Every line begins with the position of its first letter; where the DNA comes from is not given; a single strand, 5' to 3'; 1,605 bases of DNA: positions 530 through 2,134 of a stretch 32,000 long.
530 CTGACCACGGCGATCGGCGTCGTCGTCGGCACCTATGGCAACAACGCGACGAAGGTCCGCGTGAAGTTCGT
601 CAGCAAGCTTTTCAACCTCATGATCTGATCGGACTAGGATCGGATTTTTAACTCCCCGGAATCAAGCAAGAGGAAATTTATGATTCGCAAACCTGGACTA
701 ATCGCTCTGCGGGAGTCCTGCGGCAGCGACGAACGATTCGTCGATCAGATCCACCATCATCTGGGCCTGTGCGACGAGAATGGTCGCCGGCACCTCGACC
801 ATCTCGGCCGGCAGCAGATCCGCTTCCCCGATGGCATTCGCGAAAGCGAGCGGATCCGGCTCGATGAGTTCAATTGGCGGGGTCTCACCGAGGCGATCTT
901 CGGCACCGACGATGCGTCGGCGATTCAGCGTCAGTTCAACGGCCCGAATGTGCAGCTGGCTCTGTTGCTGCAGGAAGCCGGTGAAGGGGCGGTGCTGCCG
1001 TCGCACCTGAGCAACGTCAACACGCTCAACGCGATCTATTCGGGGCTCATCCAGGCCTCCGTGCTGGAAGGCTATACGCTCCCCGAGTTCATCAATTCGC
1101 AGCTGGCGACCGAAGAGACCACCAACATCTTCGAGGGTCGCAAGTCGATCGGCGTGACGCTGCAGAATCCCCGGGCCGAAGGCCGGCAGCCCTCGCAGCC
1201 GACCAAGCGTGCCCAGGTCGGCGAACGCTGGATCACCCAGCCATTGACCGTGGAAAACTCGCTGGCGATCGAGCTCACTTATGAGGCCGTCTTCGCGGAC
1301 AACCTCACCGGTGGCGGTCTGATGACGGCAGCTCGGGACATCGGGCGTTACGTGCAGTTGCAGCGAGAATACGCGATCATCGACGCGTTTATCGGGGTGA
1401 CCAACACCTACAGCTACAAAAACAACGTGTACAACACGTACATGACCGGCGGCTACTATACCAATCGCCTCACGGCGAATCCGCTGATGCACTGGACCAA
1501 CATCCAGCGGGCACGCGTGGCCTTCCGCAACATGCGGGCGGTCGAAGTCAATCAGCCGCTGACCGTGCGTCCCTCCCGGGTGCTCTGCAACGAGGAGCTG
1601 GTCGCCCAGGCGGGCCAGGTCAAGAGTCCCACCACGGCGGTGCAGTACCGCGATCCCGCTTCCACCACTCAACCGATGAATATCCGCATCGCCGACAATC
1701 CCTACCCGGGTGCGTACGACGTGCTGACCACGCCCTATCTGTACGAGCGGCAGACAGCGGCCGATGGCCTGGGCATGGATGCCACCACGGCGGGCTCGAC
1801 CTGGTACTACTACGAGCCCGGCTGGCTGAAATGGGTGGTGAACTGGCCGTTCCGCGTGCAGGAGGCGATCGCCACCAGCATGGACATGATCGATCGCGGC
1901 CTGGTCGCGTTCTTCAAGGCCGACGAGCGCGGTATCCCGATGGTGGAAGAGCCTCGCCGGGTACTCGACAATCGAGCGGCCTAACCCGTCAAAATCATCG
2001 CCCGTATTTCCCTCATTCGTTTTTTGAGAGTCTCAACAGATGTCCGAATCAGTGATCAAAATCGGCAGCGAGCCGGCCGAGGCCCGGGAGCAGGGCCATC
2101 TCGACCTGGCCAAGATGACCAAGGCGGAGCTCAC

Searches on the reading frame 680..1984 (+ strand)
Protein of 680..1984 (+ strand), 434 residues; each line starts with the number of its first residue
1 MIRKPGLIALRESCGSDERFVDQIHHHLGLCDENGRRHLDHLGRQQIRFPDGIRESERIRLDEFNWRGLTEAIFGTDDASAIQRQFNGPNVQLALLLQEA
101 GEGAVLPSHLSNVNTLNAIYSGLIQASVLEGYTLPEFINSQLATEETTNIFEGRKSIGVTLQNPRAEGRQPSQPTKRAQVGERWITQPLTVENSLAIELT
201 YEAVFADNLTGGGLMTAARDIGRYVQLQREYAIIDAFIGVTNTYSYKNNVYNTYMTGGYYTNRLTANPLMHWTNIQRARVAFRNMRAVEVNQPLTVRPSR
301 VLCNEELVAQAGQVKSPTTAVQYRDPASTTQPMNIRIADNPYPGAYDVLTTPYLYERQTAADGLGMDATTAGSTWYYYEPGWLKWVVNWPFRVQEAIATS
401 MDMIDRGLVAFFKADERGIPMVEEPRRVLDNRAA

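Call 10: search_protein_families(library=phrogs, proteins=[window:680-1984:+], max_evalue=0.01)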
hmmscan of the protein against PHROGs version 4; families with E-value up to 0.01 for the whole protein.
window:680-1984:+ (434 aa): 0 families

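Call 23: search_protein_families(library=pfam, proteins=[window:680-1984:+], max_evalue=0.01)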
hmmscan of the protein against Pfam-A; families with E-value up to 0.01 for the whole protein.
window:680-1984:+ (434 aa): 0 families

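Call 61: search_dna_similar(query=window:680-1984:+, collection=phages, mode=protein, max_rows=8)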
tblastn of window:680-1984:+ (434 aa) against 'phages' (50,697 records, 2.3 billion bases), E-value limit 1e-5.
No match.

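Call 91: find_related_loci(query=window:680-1984:+, collection=viral_contigs, flank=3000)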
Query window:680-1984:+ (434 aa) in viral_contigs; peptide patterns used: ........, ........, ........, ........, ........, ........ (x = any residue, [..] = any of these).
3 stretches matched a pattern, but none encodes a relative of the query by tblastn (E <= 1e-3).

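Call 93: search_solved_structures(query=window:680-1984:+, max_evalue=1)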
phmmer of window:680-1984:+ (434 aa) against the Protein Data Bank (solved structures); distinct sequences matched with E-value up to 1: 3.
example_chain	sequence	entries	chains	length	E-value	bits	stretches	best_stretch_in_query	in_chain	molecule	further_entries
4dxo_A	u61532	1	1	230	0.88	11.3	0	326-358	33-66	LEA X(6) GFP-LIKE PROTEINS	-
4dxi_A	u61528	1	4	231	0.9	11.3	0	326-357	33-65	GREEN FLUORESCENT PROTEIN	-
8bxl_B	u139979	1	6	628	0.94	11.2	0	274-344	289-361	Patulin synthase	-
